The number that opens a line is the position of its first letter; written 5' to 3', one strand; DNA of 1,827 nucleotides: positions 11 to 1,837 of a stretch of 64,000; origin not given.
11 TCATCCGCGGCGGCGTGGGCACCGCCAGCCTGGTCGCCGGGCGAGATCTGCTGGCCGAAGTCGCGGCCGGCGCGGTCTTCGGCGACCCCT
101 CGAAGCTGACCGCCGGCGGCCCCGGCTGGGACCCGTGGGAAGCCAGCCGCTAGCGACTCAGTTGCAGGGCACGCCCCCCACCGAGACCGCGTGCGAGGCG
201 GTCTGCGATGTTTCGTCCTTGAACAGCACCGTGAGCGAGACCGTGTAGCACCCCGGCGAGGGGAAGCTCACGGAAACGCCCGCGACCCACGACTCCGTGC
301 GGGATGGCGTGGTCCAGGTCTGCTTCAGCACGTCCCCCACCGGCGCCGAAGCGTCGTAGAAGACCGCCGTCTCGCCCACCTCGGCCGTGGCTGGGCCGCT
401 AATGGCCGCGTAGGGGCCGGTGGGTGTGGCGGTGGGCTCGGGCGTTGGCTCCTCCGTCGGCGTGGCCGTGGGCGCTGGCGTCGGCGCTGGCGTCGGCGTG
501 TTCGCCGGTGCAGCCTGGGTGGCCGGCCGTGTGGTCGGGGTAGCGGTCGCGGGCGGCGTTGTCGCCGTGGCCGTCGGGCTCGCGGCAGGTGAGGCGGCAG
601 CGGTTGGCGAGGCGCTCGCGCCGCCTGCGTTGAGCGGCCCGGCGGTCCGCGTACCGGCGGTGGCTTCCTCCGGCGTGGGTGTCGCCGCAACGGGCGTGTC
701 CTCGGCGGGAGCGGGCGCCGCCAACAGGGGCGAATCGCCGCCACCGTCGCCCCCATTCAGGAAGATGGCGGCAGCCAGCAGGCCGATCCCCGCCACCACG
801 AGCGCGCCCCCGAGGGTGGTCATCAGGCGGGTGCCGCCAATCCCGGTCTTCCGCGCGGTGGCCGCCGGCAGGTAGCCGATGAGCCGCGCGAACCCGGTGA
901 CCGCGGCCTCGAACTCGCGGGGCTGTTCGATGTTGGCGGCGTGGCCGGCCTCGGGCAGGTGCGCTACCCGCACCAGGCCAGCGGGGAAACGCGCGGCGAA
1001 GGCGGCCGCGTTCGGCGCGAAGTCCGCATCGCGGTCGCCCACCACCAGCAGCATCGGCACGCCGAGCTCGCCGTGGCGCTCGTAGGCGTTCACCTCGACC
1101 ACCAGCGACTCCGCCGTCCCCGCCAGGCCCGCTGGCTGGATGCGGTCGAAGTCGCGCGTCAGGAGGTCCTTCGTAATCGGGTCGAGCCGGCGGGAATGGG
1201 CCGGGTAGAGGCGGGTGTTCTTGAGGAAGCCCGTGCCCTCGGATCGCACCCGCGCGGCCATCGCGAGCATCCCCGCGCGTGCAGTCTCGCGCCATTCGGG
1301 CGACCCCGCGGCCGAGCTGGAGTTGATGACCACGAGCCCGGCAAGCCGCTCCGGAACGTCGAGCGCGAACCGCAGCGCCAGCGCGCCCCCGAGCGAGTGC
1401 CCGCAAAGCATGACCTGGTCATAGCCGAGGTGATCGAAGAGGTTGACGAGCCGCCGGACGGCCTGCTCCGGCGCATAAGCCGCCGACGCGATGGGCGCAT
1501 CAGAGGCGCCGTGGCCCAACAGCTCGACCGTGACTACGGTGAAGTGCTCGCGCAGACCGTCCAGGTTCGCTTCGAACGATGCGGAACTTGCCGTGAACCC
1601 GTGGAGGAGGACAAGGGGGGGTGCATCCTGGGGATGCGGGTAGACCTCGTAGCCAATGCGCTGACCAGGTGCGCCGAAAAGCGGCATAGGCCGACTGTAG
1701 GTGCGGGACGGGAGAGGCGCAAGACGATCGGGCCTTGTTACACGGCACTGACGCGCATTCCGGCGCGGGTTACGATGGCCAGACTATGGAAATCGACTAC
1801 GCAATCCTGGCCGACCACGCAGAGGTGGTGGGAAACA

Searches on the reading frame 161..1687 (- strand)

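Call 50: search_protein_families(library=pfam, proteins=[window:161-1687:-], max_evalue=0.00001)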
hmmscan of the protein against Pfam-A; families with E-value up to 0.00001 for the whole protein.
window:161-1687:- (509 aa): 4 families
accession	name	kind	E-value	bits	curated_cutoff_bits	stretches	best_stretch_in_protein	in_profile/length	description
PF00561.26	Abhydrolase_1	-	9.8e-28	97.9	25.8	1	23-256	1-245/245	alpha/beta hydrolase fold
PF12697.13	Abhydrolase_6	-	4.8e-20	73.6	26.3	1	25-261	1-216/217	Alpha/beta hydrolase family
PF12146.15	Hydrolase_4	-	1.2e-13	51.4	27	1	25-254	7-237/239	Serine aminopeptidase, S33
PF03096.20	Ndr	-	1.7e-08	34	23.3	1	43-273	50-282/283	Ndr family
